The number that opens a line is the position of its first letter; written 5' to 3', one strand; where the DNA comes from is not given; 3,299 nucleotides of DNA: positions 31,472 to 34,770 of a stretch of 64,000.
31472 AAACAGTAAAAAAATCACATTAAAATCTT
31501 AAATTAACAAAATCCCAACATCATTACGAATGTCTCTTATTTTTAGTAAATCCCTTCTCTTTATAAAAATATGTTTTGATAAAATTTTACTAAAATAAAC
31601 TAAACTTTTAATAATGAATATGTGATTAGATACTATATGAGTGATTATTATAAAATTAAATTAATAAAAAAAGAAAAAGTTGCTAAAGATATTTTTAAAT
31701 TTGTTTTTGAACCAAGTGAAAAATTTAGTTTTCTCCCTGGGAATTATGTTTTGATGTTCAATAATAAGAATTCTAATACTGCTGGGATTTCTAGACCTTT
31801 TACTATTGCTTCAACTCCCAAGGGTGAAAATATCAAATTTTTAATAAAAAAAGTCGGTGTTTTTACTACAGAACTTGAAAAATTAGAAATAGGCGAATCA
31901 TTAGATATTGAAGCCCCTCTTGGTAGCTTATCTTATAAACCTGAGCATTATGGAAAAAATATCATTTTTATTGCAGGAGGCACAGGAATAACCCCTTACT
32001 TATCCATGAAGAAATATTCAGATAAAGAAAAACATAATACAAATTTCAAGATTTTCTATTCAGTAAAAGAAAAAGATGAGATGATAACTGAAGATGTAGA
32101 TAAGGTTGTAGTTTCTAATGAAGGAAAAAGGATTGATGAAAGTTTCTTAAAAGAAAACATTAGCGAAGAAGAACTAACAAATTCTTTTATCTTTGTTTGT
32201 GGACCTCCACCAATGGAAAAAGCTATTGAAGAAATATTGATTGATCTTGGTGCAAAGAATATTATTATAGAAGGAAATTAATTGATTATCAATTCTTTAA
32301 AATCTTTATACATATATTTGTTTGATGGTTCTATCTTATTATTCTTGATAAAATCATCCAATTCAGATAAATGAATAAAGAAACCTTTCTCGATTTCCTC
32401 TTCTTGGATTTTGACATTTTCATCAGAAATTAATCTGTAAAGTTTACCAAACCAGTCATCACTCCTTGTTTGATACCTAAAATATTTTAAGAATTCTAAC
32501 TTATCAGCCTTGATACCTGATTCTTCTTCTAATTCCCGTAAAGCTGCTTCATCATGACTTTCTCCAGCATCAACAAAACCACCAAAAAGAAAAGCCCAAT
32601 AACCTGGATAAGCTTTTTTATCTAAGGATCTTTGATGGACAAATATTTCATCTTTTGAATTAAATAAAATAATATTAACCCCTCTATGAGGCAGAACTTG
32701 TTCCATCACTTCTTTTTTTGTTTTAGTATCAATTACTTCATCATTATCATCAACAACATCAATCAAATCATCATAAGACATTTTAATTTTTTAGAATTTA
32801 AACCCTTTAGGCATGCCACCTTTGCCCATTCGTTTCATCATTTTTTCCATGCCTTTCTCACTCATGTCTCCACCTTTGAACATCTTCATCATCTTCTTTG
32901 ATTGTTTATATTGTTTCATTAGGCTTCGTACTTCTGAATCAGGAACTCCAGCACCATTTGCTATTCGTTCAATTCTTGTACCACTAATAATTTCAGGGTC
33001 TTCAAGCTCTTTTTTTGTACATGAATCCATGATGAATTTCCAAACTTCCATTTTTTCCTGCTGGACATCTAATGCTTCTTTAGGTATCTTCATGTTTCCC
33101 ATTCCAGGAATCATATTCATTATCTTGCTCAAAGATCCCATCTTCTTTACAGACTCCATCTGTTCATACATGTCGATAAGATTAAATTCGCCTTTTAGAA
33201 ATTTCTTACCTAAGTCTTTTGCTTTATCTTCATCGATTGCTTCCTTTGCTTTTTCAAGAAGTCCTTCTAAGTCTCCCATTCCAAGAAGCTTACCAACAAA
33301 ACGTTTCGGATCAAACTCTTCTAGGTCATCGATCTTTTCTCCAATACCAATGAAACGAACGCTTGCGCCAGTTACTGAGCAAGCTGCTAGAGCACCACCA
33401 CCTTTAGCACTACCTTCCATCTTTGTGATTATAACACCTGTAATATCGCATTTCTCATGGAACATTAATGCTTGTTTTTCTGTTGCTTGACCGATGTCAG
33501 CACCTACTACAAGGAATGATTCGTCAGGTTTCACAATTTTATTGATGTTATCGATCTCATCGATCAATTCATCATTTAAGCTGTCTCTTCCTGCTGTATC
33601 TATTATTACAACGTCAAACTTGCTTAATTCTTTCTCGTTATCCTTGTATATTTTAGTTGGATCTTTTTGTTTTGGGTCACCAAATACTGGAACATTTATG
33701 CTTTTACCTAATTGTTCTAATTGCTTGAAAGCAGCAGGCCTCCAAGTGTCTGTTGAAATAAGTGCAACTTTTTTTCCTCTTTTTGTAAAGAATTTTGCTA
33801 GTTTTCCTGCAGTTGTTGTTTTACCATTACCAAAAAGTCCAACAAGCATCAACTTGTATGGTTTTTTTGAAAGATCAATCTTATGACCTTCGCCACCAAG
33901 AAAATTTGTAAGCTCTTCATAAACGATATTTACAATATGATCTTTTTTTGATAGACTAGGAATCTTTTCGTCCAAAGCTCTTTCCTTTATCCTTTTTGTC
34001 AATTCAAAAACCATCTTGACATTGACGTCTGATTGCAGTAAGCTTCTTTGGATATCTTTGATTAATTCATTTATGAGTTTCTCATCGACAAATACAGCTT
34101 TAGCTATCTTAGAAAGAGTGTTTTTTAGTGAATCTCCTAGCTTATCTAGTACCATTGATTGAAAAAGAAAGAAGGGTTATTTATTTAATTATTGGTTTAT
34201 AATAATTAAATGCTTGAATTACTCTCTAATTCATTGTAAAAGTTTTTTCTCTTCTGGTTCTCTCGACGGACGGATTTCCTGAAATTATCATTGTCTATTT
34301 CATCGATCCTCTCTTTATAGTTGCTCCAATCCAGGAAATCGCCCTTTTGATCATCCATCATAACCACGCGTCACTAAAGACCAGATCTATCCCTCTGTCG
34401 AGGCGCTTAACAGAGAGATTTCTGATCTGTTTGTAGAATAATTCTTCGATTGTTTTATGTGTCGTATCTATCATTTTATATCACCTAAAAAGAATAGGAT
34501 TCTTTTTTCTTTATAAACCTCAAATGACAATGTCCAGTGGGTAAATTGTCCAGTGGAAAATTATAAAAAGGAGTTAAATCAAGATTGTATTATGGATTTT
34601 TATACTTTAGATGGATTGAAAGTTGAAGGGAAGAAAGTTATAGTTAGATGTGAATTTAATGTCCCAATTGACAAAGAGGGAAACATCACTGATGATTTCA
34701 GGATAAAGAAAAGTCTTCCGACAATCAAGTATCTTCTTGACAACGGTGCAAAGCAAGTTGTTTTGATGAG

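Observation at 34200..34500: GC-richer structured intergenic region between SRP54 and pgk; candidate ncRNA versus two overlapping micro-ORFs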

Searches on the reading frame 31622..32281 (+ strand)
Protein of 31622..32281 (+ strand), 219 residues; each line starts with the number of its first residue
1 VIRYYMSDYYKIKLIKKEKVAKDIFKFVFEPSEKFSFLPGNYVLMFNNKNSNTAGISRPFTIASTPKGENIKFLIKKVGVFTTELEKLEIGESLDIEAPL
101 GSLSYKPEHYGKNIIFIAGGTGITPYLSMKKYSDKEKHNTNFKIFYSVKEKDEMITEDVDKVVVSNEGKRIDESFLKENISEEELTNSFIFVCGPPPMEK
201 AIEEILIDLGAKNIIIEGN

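Call 9: search_protein_families(library=pfam, proteins=[window:31622-32281:+], max_evalue=1)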
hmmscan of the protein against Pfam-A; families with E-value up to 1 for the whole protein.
window:31622-32281:+ (219 aa): 4 families
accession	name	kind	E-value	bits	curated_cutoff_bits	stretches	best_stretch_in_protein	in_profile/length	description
PF00175.26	NAD_binding_1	-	1.5e-11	45.4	22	1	116-203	1-108/109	Oxidoreductase NAD-binding domain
PF00970.30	FAD_binding_6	-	1.9e-11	44.6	21.1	1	12-105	2-99/99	Oxidoreductase FAD-binding domain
PF08022.18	FAD_binding_8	-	3.3e-06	27.6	22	1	12-88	4-81/109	FAD-binding domain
PF08030.17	NAD_binding_6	-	1.7e-05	25.3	22.2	1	112-152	2-47/156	Ferric reductase NAD binding domain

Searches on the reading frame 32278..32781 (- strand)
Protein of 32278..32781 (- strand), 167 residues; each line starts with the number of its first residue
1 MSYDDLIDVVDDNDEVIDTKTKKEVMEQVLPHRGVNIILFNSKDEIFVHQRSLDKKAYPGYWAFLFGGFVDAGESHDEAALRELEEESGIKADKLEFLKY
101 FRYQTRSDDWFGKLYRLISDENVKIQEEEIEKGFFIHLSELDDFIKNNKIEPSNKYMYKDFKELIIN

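Call 9: search_protein_families(library=pfam, proteins=[window:32278-32781:-], max_evalue=1)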
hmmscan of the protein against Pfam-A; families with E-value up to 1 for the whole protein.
window:32278-32781:- (167 aa): 3 families
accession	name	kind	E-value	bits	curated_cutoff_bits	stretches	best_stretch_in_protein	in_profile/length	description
PF00293.34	NUDIX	-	1.6e-22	80.4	21.1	1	31-160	2-133/134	NUDIX domain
PF14815.12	NUDIX_4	-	0.013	15.8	35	1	38-142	4-99/113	NUDIX domain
PF22327.2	Nudt16-like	-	0.067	13.6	27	1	67-97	39-70/161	U8 snoRNA-decapping enzyme-like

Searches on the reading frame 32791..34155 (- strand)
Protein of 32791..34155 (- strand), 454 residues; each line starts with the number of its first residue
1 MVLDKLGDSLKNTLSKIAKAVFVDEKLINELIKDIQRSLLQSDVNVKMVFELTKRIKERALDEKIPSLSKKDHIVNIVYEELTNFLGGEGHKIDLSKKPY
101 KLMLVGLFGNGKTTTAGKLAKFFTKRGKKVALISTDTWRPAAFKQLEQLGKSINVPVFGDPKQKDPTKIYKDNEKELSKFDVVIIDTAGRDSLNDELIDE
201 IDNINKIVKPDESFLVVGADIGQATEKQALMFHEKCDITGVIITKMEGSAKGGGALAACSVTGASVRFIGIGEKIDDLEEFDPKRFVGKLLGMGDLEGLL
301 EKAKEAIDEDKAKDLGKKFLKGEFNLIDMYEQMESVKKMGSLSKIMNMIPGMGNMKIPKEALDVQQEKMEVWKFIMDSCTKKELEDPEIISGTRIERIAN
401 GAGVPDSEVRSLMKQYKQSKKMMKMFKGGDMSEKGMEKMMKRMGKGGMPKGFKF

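Call 9: search_protein_families(library=pfam, proteins=[window:32791-34155:-], max_evalue=1)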
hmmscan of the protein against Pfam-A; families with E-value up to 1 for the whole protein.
window:32791-34155:- (454 aa): 20 families
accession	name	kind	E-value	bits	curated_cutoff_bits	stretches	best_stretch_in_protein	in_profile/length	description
PF00448.28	SRP54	-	1.9e-67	227.1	22.7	1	101-292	3-196/196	SRP54-type protein, GTPase domain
PF02978.25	SRP_SPB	-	1.4e-29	102.7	27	1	323-423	1-91/91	Signal peptide binding domain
PF02881.24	SRP54_N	-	6e-16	58.9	22.4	1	6-82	1-75/75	SRP54-type protein, helical bundle domain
PF01656.29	CbiA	-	5.7e-07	30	25.4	1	109-250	9-87/125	CobQ/CobB/MinD/ParA nucleotide binding domain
PF13479.12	AAA_24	-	0.00013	22.3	27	1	98-214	1-97/195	AAA domain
PF08433.16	KTI12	-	0.002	18.1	22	1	103-187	5-78/271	Chromatin associated protein KTI12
PF03308.22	MeaB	-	0.0042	16.6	23.1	1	102-136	36-70/273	Methylmalonyl Co-A mutase-associated GTPase MeaB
PF13614.12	AAA_31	-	0.007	16.8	27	1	109-138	12-41/177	AAA domain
PF03029.23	ATP_bind_1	-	0.017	15.3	27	1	105-136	2-33/240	Conserved hypothetical ATP binding protein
PF13671.12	AAA_33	-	0.028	15.2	27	1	102-145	2-40/143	AAA domain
PF13604.12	AAA_30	-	0.031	14.5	27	1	103-189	22-98/191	AAA domain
PF19842.5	YqeC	-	0.038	14.7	27.6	1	110-206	7-92/145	YqeC protein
PF01583.26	APS_kinase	-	0.041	14.3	21.1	1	101-146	4-49/152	Adenylylsulphate kinase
PF09140.17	MipZ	-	0.048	13.4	20.7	0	109-193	11-113/262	ATPase MipZ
PF20781.2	TssR_C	-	0.049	14.3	25.7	0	379-424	71-115/141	TssR C-terminal domain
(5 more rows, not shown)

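Call 14: find_related_loci(query=window:32791-34155:-, collection=genome_contigs, flank=4000)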
Query window:32791-34155:- (454 aa) in genome_contigs; peptide patterns used: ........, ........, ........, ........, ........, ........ (x = any residue, [..] = any of these).
228 stretches matched a pattern; 181 encode a relative of the query (tblastn E <= 1e-3); the best 80 are kept; 80 distinct loci.
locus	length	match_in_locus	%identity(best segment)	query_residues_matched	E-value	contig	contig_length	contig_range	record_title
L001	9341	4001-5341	71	1-450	0e+0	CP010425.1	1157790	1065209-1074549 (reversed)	Archaeon GW2011_AR15 chromosome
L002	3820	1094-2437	71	1-448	0e+0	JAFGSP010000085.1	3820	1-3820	MAG: Candidatus Woesearchaeota archaeon isolate Zod_Metabat.908 k87_6291489, whole genome shotgun sequence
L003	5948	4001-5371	69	1-454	0e+0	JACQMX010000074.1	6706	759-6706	MAG: Candidatus Woesearchaeota archaeon isolate NC_groundwater_1240_Ag_S-0.1um_45_29 S_p1_S3_coassembly_k141_1712034, wh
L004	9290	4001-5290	71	1-429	0e+0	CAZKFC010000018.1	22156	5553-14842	MAG TPA_asm: uncultured Methanosarcinales archaeon isolate binchicken_co19_615 genome assembly, contig: NODE_3599_length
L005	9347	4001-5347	70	1-446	0e+0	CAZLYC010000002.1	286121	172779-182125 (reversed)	MAG TPA_asm: uncultured Methanosarcinales archaeon isolate SRP319275_co4_32 genome assembly, contig: NODE_16_length_2861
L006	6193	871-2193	70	1-443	0e+0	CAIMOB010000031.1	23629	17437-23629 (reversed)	uncultured archaeon isolate AlinenSediments_bin-2373 genome assembly, contig: bin-2373:31/60, whole genome shotgun seque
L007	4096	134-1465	68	1-449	0e+0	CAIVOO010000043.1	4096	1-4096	uncultured archaeon isolate AM-sed-core3-D1_bin-502 genome assembly, contig: bin-502:043/159, whole genome shotgun seque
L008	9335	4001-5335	69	1-442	0e+0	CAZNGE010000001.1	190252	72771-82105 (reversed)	MAG TPA_asm: uncultured Methanosarcinales archaeon isolate binchicken_co151_55 genome assembly, contig: NODE_31_length_1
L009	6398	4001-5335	69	1-442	0e+0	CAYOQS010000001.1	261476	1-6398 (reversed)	MAG TPA_asm: uncultured Methanosarcinales archaeon isolate SRP332253_co2_156 genome assembly, contig: NODE_14_length_261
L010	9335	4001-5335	69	1-442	0e+0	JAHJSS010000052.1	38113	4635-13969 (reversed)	MAG: Nanoarchaeota archaeon isolate OS_PC_MetaG.mb.26 OS_PC_MetaG.mb.26_k141_526166, whole genome shotgun sequence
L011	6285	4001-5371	67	1-453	0e+0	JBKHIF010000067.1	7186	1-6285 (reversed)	MAG: Candidatus Woesearchaeota archaeon isolate D1M13_26 NODE_3709_length_7186_cov_5.876595, whole genome shotgun sequen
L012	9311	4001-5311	69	1-438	0e+0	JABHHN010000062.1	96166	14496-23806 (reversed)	MAG: archaeon isolate SI037_bin40 k141_1538098, whole genome shotgun sequence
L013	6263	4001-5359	67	1-454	0e+0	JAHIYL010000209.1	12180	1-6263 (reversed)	MAG: Nanoarchaeota archaeon isolate Modern_marine.mb.116 Modern_marine.mb.116_k141_1904231, whole genome shotgun sequenc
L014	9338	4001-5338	67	1-447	0e+0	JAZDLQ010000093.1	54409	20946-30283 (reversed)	MAG: archaeon isolate MEGAHIT-group-0.609 k141_11526579, whole genome shotgun sequence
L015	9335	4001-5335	68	1-442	0e+0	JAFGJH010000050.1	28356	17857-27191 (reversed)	MAG: Candidatus Woesearchaeota archaeon isolate Zod_Metabat.265 k87_13456294, whole genome shotgun sequence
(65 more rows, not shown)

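Call 27: find_related_loci(query=window:32791-34155:-, collection=metagenome_contigs, flank=3000)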
Query window:32791-34155:- (454 aa) in metagenome_contigs; peptide patterns used: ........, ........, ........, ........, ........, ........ (x = any residue, [..] = any of these).
306 stretches matched a pattern; 174 encode a relative of the query (tblastn E <= 1e-3); the best 80 are kept; 80 distinct loci.
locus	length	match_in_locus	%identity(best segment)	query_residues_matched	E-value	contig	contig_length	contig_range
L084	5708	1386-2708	71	1-442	0e+0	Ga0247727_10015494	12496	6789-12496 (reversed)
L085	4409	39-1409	69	1-454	0e+0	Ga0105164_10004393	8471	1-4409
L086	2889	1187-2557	69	1-454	0e+0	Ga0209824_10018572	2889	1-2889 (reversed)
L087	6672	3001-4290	71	1-429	0e+0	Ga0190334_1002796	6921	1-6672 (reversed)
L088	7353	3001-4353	69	1-450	0e+0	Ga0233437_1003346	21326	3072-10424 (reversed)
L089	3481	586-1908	70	1-443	0e+0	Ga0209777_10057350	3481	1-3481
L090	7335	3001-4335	69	1-442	0e+0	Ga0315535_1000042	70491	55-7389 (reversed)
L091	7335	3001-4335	69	1-442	0e+0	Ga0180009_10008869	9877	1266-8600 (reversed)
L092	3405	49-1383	69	1-442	0e+0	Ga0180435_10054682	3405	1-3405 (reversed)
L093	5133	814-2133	68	1-437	0e+0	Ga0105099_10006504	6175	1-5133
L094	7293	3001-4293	69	1-429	0e+0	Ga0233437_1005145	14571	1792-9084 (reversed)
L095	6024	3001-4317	67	1-437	0e+0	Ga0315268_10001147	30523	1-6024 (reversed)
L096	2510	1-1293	69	27-454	0e+0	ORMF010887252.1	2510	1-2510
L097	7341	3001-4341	64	1-449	0e+0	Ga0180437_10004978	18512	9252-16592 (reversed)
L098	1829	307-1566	71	1-419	0e+0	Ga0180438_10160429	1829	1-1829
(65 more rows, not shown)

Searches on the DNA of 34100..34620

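Call 7: search_rna_families(source=window, start=34100, end=34620, threshold=evalue, max_evalue=10, show_alignments=2)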
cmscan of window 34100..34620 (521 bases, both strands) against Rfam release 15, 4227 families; matches with E-value up to 10: 6.
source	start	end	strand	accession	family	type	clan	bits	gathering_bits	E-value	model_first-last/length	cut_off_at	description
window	34275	34338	+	RF00611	SNORD111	Gene; snRNA; snoRNA; CD-box;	-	21.9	46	0.25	1-89/89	no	Small nucleolar RNA SNORD111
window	34134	34219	+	RF03531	n00280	Gene; sRNA;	-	20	65.2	1.5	1-101/101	no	Clostridioides difficile sRNA included into helicase gene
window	34485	34584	+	RF02526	SSRC34_1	Gene; sRNA;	-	18.4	64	5.8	1-128/128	no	Streptococcus sRNA SSRC34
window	34392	34451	-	RF02303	TtnuCD28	Gene; snRNA; snoRNA; CD-box;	-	16.9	70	9.8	1-64/64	no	Tetrahymena snoRNA TtnuCD28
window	34146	34199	-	RF03310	mir-1544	Gene; miRNA;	-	15.4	46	2.6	1-59/59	no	mir-1544 microRNA precursor family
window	34184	34235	+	RF02360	Yfr8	Gene; sRNA;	-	11.7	40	4.7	1-226/226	no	Cyanobacterial functional RNA 8/9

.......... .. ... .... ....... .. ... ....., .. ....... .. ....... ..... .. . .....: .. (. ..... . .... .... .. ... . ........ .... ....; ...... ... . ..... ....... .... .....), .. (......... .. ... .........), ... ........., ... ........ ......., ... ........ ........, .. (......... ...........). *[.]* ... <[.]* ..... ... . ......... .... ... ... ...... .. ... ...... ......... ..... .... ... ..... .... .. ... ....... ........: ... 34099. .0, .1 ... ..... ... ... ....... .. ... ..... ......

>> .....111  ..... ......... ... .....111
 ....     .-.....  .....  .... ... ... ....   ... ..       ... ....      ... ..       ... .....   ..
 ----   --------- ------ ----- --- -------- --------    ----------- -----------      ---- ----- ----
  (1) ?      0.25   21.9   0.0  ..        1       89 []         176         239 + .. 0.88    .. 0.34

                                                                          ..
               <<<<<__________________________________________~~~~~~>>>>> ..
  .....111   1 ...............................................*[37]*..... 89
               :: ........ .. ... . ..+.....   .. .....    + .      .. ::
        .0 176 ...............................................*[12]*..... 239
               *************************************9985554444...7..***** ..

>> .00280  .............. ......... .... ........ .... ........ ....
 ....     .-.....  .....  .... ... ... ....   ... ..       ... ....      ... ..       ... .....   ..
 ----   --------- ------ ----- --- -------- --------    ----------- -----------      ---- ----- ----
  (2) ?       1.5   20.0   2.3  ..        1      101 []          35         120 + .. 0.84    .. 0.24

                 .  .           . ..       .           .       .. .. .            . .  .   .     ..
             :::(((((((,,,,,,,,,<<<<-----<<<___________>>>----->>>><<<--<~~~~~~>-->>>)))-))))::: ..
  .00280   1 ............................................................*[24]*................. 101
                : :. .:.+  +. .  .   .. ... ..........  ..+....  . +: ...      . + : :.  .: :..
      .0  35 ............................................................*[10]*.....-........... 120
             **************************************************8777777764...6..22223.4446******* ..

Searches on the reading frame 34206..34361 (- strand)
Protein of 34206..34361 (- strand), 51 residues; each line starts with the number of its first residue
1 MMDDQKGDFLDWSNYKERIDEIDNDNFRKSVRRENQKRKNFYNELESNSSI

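Call 9: search_protein_families(library=pfam, proteins=[window:34206-34361:-], max_evalue=1)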
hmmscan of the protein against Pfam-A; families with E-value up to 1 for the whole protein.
window:34206-34361:- (51 aa): 0 families

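Call 35: search_protein_families(library=ncbifam, proteins=[window:34209-34361:-], max_evalue=10)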
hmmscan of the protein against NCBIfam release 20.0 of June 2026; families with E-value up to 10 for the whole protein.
seq(51 aa): 0 families

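Call 36: search_protein_families(library=phrogs, proteins=[window:34209-34361:-], max_evalue=10)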
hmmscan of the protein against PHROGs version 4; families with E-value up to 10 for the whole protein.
seq(51 aa): 1 family
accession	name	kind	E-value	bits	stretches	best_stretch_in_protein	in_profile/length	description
phrog_6593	-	unknown function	0.029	15.4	1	6-43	33-71/75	-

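Call 37: search_protein_families(library=padloc, proteins=[window:34209-34361:-], max_evalue=10)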
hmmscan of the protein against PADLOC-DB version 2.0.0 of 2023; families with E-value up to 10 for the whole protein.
seq(51 aa): 0 families

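Call 65: find_homologous_proteins(query=A5, max_evalue=10)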
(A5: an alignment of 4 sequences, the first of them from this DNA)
Query A5 (4 sequences) (51 aa, profile of the alignment): 1 proteins with E <= 10 among 1 candidates.
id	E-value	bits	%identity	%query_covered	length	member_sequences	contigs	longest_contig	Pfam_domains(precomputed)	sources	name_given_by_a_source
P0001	2.1e-16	77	100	98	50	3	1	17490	-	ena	-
